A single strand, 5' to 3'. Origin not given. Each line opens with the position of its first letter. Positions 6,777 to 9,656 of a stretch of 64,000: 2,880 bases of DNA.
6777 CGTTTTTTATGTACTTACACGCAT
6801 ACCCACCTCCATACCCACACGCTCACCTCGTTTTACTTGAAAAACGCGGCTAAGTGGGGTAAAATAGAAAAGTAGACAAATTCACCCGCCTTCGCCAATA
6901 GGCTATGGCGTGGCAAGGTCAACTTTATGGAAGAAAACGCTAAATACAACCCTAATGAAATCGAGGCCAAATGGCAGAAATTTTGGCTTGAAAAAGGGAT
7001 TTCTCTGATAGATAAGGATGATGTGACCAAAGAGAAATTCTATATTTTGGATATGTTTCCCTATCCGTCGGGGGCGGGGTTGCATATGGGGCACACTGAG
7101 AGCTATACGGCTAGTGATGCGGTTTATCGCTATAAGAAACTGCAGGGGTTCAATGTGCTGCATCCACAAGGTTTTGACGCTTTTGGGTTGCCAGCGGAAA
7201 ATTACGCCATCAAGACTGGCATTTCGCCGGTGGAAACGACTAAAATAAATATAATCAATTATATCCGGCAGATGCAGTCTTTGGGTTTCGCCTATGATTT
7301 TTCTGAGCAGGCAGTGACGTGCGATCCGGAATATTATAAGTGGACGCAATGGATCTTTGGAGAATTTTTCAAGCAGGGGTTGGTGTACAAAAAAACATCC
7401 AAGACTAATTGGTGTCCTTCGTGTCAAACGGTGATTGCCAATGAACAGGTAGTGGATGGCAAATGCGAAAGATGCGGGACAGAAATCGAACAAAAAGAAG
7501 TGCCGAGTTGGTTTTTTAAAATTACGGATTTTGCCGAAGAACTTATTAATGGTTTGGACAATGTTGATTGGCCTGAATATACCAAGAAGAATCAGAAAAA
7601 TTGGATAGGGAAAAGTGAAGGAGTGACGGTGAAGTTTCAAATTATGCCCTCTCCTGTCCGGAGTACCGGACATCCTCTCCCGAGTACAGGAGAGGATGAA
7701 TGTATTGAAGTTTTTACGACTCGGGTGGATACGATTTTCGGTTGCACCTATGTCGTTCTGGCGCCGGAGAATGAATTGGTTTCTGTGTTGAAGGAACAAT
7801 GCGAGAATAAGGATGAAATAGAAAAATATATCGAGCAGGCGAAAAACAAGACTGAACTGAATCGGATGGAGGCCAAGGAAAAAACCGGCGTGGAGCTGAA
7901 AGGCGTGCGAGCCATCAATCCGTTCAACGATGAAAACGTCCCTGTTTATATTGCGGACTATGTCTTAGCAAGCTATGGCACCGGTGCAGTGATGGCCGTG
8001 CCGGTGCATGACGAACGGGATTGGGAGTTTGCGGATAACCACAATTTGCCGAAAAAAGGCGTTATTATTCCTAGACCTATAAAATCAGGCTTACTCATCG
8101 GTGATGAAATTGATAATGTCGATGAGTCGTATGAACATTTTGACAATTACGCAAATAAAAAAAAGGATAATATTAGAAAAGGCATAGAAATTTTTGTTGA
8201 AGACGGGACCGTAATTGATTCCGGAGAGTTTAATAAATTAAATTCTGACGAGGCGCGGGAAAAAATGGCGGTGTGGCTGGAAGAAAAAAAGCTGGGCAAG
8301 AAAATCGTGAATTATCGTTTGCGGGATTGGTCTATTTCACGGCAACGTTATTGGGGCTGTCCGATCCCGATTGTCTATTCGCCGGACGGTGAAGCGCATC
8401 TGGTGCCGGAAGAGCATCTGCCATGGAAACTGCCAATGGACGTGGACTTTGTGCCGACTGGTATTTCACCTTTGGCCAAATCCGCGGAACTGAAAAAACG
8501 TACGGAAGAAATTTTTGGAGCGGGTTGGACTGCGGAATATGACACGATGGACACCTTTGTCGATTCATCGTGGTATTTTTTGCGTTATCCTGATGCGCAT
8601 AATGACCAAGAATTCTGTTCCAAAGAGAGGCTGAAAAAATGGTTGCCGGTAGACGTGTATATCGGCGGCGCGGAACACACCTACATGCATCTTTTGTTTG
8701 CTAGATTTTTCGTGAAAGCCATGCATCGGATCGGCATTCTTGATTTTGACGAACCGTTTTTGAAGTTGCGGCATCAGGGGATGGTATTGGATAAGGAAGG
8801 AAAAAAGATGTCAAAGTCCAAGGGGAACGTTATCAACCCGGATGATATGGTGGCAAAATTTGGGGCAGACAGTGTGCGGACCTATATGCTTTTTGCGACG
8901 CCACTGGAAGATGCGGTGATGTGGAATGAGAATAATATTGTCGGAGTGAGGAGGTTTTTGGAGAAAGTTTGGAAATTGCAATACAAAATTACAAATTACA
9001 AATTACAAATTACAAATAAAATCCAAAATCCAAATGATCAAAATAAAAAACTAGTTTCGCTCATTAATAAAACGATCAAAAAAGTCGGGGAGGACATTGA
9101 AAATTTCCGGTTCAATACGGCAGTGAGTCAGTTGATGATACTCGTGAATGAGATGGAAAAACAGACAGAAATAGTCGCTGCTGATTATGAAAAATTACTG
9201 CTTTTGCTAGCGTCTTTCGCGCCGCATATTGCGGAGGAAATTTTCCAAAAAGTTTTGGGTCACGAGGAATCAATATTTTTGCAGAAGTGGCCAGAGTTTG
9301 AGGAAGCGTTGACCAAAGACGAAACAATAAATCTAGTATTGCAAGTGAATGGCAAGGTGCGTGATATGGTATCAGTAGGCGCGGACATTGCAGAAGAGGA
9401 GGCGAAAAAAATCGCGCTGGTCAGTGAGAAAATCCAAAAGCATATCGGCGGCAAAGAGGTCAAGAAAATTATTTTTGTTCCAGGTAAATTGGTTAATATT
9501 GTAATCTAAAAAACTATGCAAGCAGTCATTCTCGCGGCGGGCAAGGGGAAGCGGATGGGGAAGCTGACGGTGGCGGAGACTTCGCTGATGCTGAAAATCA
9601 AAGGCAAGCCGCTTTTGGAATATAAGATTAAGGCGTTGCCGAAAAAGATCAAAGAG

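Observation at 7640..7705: GC-rich palindromic in-frame insertion inside leuS (RPE-like)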

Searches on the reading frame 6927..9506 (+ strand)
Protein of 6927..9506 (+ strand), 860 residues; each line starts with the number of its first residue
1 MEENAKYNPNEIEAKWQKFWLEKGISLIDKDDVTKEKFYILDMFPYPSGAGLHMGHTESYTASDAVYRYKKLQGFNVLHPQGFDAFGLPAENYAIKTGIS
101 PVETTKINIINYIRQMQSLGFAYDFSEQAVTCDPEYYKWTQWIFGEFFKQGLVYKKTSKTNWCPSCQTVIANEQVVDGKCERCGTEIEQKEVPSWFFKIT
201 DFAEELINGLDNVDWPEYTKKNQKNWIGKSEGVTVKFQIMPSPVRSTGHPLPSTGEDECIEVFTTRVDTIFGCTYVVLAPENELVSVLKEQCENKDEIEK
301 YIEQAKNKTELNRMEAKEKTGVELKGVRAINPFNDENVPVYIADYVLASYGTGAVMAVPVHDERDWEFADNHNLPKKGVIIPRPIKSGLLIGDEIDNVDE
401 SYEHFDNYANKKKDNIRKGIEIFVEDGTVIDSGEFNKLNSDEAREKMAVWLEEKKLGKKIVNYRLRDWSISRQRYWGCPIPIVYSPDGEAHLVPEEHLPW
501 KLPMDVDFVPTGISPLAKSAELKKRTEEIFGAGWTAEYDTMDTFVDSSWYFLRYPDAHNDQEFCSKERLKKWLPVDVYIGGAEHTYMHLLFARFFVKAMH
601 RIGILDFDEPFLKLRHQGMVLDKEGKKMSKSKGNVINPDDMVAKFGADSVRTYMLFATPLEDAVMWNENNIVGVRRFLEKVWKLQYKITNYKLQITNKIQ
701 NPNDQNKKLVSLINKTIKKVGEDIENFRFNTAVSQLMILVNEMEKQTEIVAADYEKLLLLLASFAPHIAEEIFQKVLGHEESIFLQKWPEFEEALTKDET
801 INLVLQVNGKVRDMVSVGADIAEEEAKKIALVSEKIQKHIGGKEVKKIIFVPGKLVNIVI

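Call 8: find_homologous_proteins(query=window:6927-9506:+, max_evalue=1e-50)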
Query window:6927-9506:+ (860 aa): 8000 proteins with E <= 1e-50 among 8000 candidates; the best 120 are listed.
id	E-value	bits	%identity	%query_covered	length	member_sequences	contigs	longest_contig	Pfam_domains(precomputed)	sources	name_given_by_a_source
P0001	0.0e+0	1999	100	100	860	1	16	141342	PF09334.18,PF08264.20,PF13603.13,PF00133.29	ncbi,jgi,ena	-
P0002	0.0e+0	1566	87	51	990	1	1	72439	PF09334.18,PF01406.26,PF08264.20,PF13603.13,PF10706.16,PF00133.29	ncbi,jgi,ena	ncbi:MAG: class I tRNA ligase family protein [Parcubacteria group bacterium]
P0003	0.0e+0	1516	77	100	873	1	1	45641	PF09334.18,PF01406.26,PF08264.20,PF13603.13,PF01921.25,PF00133.29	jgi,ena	-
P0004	0.0e+0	1428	-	-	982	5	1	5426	PF09334.18,PF01406.26,PF08264.20,PF13603.13,PF01921.25,PF00133.29,PF00293.35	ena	-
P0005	0.0e+0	1426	-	-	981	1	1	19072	PF09334.18,PF01406.26,PF08264.20,PF13603.13,PF10706.16,PF00133.29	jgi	jgi:leucyl-tRNA synthetase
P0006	0.0e+0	1360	-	-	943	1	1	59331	PF09334.18,PF01406.26,PF08264.20,PF13603.13,PF00133.29,PF00293.35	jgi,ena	-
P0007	0.0e+0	1358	70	99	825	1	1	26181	PF09334.18,PF01406.26,PF08264.20,PF13603.13,PF00133.29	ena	-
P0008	0.0e+0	1347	-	-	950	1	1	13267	PF09334.18,PF01406.26,PF08264.20,PF13603.13,PF00133.29,PF00293.35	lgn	-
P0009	0.0e+0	1341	-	-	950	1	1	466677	PF09334.18,PF01406.26,PF08264.20,PF13603.13,PF00133.29,PF00293.35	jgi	jgi:leucyl-tRNA synthetase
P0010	0.0e+0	1338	69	99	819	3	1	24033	PF09334.18,PF01406.26,PF08264.20,PF13603.13,PF00133.29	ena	-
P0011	0.0e+0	1337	-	-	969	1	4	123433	PF09334.18,PF01406.26,PF08264.20,PF13603.13,PF00133.29,PF00293.35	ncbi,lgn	ncbi:MAG: class I tRNA ligase family protein [Candidatus Moraniibacteriota bacterium]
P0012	0.0e+0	1333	-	-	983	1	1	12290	PF09334.18,PF01406.26,PF08264.20,PF13603.13,PF00133.29,PF00293.35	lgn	-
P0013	0.0e+0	1331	-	-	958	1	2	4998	PF09334.18,PF01406.26,PF08264.20,PF13603.13,PF00133.29,PF00293.35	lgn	-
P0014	0.0e+0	1330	68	99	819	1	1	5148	PF09334.18,PF01406.26,PF08264.20,PF13603.13,PF00133.29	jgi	jgi:leucyl-tRNA synthetase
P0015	0.0e+0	1326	67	100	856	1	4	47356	PF09334.18,PF01406.26,PF08264.20,PF13603.13,PF00133.29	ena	-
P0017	0.0e+0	1322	-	-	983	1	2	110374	PF09334.18,PF01406.26,PF08264.20,PF13603.13,PF00133.29,PF00293.35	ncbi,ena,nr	ncbi:MAG: leucyl-tRNA synthetase [Parcubacteria group bacterium Athens0714_25]|nr:MAG: leucyl-tRNA s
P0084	0.0e+0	1131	-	-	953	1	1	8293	PF09334.18,PF01406.26,PF08264.20,PF13603.13,PF00133.29,PF00293.35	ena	-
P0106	0.0e+0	1112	-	-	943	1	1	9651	PF09334.18,PF01406.26,PF08264.20,PF13603.13,PF00133.29,PF00293.35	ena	-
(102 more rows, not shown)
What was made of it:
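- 6927..9509 (+): leuS (leucyl-tRNA synthetase, 860 aa), the host gene of the insertion. 8000 LeuS homologs, Pfam tRNA-synt_1 / Anticodon_1, Parcubacteria/Moranbacteria names (call 8).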

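Call 14: find_encoding_contigs(protein=P0001, flank=10000, max_places=10)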
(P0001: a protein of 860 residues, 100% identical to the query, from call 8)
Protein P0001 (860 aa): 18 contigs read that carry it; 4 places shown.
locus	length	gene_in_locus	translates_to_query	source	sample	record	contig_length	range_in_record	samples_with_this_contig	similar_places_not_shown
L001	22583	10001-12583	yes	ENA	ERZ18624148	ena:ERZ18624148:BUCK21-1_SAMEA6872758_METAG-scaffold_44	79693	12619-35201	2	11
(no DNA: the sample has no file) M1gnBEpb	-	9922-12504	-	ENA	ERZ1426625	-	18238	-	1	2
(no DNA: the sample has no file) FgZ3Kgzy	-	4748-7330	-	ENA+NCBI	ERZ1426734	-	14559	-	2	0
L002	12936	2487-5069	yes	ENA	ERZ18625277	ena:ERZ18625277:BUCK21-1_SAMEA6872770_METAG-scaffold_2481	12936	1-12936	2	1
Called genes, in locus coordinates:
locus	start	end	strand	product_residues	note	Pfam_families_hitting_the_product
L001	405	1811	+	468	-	PF02874:ATP-synt_ab_N, PF00006:ATP-synt_ab, PF22919:ATP-synt_VA_C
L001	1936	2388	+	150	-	PF02823:ATP-synt_DE_N, PF00401:ATP-synt_DE (weak)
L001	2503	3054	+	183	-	PF01058:Oxidored_q6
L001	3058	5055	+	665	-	PF00662:Proton_antipo_N (weak), PF00361:Proton_antipo_M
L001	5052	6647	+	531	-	PF00146:NADHdh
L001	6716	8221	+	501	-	PF00361:Proton_antipo_M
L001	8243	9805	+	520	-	PF00329:Complex1_30kDa, PF00374:NiFeSe_Hases, PF00346:Complex1_49kDa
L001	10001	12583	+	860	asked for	PF00133:tRNA-synt_1, PF09334:tRNA-synt_1g, PF13603:tRNA-synt_1_2, PF00133:tRNA-synt_1, PF09334:tRNA-synt_1g (weak), PF08264:Anticodon_1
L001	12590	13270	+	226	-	PF00483:NTP_transferase, PF12804:NTP_transf_3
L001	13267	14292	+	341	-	PF01933:CofD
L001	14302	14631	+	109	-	-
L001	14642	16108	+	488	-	PF01566:Nramp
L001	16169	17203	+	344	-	PF21016:RlmN_N, PF04055:Radical_SAM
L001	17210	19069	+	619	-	PF13292:DXP_synthase_N, PF02775:TPP_enzyme_C (weak), PF02779:Transket_pyr, PF02780:Transketolase_C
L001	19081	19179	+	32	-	-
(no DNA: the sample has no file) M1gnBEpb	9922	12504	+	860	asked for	PF00133:tRNA-synt_1, PF09334:tRNA-synt_1g, PF13603:tRNA-synt_1_2, PF00133:tRNA-synt_1, PF09334:tRNA-synt_1g (weak), PF08264:Anticodon_1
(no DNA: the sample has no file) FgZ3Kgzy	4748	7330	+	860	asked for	PF00133:tRNA-synt_1, PF09334:tRNA-synt_1g, PF13603:tRNA-synt_1_2, PF00133:tRNA-synt_1, PF09334:tRNA-synt_1g (weak), PF08264:Anticodon_1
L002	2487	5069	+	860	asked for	PF00133:tRNA-synt_1, PF09334:tRNA-synt_1g, PF13603:tRNA-synt_1_2, PF00133:tRNA-synt_1, PF09334:tRNA-synt_1g (weak), PF08264:Anticodon_1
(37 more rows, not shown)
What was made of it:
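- The insert has been stably maintained across at least 18 assemblies (call 14).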

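Call 15: find_encoding_contigs(protein=P0017, flank=10000, max_places=3)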
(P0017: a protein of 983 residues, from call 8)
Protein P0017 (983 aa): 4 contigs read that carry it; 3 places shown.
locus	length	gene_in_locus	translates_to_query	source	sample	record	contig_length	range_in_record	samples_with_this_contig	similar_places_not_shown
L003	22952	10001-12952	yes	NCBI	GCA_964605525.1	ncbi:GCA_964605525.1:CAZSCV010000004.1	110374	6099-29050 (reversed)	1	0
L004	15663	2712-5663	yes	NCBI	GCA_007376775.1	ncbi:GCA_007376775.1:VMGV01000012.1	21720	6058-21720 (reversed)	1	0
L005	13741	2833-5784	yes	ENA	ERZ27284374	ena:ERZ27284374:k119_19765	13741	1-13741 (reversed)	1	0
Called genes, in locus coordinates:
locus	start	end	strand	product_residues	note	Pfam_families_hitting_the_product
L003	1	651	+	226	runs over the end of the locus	PF00119:ATP-synt_A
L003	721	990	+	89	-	PF00137:ATP-synt_C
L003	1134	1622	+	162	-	-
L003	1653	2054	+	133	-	PF00213:OSCP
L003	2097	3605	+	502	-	PF02874:ATP-synt_ab_N, PF00006:ATP-synt_ab, PF00306:ATP-synt_ab_C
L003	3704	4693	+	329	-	PF00231:ATP-synt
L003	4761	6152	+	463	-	PF02874:ATP-synt_ab_N, PF00006:ATP-synt_ab, PF22919:ATP-synt_VA_C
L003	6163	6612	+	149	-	PF02823:ATP-synt_DE_N, PF00401:ATP-synt_DE (weak)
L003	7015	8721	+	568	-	PF00916:Sulfate_transp, PF01740:STAS (weak)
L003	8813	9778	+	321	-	PF14257:DUF4349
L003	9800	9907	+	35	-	-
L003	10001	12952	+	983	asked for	PF00133:tRNA-synt_1, PF01406:tRNA-synt_1e (faint), PF09334:tRNA-synt_1g, PF13603:tRNA-synt_1_2, PF00293:NUDIX, PF00133:tRNA-synt_1, PF09334:tRNA-synt_1g (weak), PF08264:Anticodon_1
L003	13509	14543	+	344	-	PF01933:CofD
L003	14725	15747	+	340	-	PF21016:RlmN_N, PF04055:Radical_SAM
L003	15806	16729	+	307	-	PF02661:Fic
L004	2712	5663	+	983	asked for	PF00133:tRNA-synt_1, PF01406:tRNA-synt_1e (faint), PF09334:tRNA-synt_1g, PF13603:tRNA-synt_1_2, PF00293:NUDIX, PF00133:tRNA-synt_1, PF09334:tRNA-synt_1g (weak), PF08264:Anticodon_1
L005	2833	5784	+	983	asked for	PF00133:tRNA-synt_1, PF01406:tRNA-synt_1e (faint), PF09334:tRNA-synt_1g, PF13603:tRNA-synt_1_2, PF00293:NUDIX, PF00133:tRNA-synt_1, PF09334:tRNA-synt_1g (weak), PF08264:Anticodon_1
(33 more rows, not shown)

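Call 16: find_encoding_contigs(protein=P0003, flank=10000, max_places=3)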
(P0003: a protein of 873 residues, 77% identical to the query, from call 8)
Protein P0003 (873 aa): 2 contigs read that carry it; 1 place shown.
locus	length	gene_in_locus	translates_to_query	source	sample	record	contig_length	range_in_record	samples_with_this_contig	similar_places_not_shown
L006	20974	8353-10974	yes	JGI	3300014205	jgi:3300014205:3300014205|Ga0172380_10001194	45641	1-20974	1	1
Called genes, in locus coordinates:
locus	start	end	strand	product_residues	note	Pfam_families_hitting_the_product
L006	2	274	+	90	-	?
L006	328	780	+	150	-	PF02823:ATP-synt_DE_N, PF00401:ATP-synt_DE (weak)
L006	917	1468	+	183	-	PF01058:Oxidored_q6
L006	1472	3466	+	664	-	PF00361:Proton_antipo_M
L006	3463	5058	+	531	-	PF00146:NADHdh, PF00420:Oxidored_q2 (weak)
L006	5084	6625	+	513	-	PF00361:Proton_antipo_M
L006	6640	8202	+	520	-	PF00329:Complex1_30kDa, PF00374:NiFeSe_Hases (weak), PF00346:Complex1_49kDa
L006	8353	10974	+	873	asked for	PF00133:tRNA-synt_1, PF01921:tRNA-synt_1f (faint), PF01406:tRNA-synt_1e (faint), PF09334:tRNA-synt_1g, PF13603:tRNA-synt_1_2, PF00133:tRNA-synt_1, PF09334:tRNA-synt_1g (weak), PF08264:Anticodon_1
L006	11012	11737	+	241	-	PF01128:IspD (weak), PF00483:NTP_transferase, PF12804:NTP_transf_3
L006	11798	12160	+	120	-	-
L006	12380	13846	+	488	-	PF01566:Nramp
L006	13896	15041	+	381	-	PF21016:RlmN_N, PF04055:Radical_SAM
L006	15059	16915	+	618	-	PF13292:DXP_synthase_N, PF00456:Transketolase_N (weak), PF00676:E1_dh (weak), PF02775:TPP_enzyme_C (faint), PF02779:Transket_pyr, PF02780:Transketolase_C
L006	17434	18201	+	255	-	-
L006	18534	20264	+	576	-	PF04326:SLFN_AlbA_2 (weak)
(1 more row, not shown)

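Call 46: find_encoding_contigs(protein=P0084, flank=3000, max_places=1)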
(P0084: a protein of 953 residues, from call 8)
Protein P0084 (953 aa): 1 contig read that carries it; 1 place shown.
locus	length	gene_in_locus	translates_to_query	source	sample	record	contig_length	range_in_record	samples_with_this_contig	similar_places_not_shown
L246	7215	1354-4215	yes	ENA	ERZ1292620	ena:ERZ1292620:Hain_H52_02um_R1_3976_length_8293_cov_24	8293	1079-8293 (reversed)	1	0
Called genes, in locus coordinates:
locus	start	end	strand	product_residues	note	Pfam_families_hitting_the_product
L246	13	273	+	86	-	PF15738:YafQ_toxin (weak)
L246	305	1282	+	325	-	PF18920:DUF5671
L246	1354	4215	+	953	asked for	PF00133:tRNA-synt_1, PF01406:tRNA-synt_1e (faint), PF09334:tRNA-synt_1g, PF13603:tRNA-synt_1_2, PF00293:NUDIX, PF00133:tRNA-synt_1, PF09334:tRNA-synt_1g (weak), PF08264:Anticodon_1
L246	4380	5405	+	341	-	PF04545:Sigma70_r4, PF05066:HARE-HTH (weak)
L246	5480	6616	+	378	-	-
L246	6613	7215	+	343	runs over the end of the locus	PF02618:YceG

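Call 47: find_encoding_contigs(protein=P0106, flank=3000, max_places=1)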
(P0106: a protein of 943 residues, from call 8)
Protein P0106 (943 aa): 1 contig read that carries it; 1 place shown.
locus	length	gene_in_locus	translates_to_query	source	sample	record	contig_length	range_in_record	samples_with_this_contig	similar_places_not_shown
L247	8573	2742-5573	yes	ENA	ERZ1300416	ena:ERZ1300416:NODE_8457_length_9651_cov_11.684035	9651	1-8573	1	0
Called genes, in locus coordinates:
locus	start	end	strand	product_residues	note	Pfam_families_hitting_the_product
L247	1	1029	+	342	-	?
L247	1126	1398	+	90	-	-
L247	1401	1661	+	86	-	PF15738:YafQ_toxin (weak)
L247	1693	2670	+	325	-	PF18920:DUF5671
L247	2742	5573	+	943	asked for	PF00133:tRNA-synt_1, PF01406:tRNA-synt_1e (faint), PF09334:tRNA-synt_1g, PF13603:tRNA-synt_1_2, PF00293:NUDIX, PF00133:tRNA-synt_1, PF09334:tRNA-synt_1g (weak), PF08264:Anticodon_1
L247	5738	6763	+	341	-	PF04545:Sigma70_r4, PF05066:HARE-HTH (weak)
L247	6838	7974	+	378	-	-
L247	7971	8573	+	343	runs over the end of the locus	PF02618:YceG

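Call 64: predict_structure(alignment_id=A1)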
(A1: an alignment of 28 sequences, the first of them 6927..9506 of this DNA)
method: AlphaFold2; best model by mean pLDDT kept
length: 860 residues; sequences in the alignment: 28
mean_pLDDT: 74.6   pTM: 0.70
mean pLDDT of the five models: 74.6, 74.3, 73.9, 71.7, 71.6
residues with pLDDT >= 90: 130; 70-90: 453; 50-70: 166; < 50: 111
segments of 3 or more residues with pLDDT < 50: 1-4, 128-132, 243-256, 351-359, 386-405, 554-573, 617-634, 659-664, 691-703
pLDDT, mean of each block of 10 residues (from residue 1): 63 87 70 58 62 58 79 66 58 68 72 79 60 66 90 86 75 68 77 87 90 77 80 86 44 52 84 84 80 87 75 65 88 88 72 45 75 83 56 42 54 75 82 88 92 90 79 76 94 90 73 75 93 91 66 49 48 54 66 86 79 55 43 59 86 68 54 87 79 40 61 91 83 90 85 92 92 89 88 76 86 82 88 88 88 87
secondary structure, 60 per line:
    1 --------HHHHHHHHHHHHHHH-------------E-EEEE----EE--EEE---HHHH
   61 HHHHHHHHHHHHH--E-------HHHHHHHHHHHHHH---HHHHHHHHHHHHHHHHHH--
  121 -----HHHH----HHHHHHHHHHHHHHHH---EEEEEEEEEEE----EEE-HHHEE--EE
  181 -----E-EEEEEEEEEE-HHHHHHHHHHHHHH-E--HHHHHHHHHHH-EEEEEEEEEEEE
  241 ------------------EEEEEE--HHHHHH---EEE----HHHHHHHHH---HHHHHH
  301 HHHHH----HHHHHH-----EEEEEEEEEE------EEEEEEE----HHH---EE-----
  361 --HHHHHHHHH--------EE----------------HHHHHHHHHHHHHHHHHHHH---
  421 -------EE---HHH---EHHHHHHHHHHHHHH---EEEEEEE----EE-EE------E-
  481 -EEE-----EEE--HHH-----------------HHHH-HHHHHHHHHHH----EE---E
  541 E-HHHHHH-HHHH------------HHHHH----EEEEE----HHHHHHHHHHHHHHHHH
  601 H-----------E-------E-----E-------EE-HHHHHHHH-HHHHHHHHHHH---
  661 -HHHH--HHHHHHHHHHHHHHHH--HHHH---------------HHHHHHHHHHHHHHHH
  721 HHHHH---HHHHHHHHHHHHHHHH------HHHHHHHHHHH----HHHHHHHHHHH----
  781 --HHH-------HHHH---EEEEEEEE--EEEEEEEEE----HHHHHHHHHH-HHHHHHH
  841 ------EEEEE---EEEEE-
elements in order (helices of 4 or more, strands of 3 or more residues): H9-23 E39-42 E51-53 H57-73 H84-97 H101-118 H126-129 H134-149 E153-163 E168-170 E188-197 H199-212 H217-227 E229-240 E259-264 H267-272 E276-278 H283-291 H295-305 H310-315 E321-330 E337-343 H363-371 H398-417 H440-453 E457-463 E482-484 E490-492 H515-518 H520-530 H543-548 H550-553 H566-570 E575-579 H584-601 H638-645 H647-657 H662-665 H668-683 H686-689 H705-725 H729-744 H751-761 H766-776 H793-796 E800-807 E810-818 H823-832 H834-840 E847-851 E855-859
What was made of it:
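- AlphaFold pLDDT is below 50 for residues 243-256, between strands 229-240 and 259-264 (call 64). The insert is predicted to be disordered (call 64).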
